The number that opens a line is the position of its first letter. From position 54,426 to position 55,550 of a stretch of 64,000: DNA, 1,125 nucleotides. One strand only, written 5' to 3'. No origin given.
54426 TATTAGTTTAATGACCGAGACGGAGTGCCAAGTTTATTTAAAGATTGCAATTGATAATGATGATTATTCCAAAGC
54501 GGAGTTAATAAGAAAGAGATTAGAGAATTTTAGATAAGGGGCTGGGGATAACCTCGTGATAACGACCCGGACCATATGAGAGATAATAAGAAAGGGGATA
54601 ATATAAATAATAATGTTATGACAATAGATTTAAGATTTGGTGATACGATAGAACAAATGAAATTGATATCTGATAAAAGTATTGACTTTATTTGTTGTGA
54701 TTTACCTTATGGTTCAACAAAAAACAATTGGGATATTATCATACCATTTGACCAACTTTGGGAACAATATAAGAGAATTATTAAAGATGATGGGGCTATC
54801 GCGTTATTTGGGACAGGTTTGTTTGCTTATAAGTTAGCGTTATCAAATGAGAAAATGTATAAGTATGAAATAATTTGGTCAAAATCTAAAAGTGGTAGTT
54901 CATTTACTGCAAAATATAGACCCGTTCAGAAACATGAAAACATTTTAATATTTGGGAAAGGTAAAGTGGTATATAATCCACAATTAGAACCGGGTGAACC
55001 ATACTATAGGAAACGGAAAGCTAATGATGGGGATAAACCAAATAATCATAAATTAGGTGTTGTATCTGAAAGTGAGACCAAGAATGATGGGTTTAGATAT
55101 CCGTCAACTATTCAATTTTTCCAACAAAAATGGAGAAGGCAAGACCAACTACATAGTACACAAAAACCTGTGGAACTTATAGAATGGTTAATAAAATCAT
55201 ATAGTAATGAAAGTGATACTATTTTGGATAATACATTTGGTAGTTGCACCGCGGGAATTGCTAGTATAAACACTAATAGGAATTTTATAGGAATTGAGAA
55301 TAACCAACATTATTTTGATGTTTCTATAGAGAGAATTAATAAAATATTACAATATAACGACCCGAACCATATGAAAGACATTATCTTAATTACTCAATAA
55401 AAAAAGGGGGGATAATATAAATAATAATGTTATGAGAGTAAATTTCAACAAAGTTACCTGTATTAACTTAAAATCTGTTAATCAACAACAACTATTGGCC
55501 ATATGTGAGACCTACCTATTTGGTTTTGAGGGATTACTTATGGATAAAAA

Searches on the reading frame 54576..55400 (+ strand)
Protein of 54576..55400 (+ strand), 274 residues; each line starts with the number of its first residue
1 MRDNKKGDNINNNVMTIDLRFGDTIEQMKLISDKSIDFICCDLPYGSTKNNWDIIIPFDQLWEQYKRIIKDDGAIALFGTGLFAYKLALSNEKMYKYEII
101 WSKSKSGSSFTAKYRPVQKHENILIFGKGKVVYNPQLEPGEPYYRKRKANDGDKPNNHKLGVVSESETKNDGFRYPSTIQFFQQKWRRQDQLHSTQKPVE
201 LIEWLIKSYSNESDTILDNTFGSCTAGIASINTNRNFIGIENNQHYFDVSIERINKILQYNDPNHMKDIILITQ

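Call 9: search_protein_families(library=pfam, max_evalue=0.001, proteins=[window:54576-55400:+])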
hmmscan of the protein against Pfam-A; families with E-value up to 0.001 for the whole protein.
window:54576-55400:+ (274 aa): 1 family
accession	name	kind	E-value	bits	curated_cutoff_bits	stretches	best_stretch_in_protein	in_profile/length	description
PF01555.25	N6_N4_Mtase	-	6.4e-28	98.7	26.7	1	36-250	1-219/221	DNA methylase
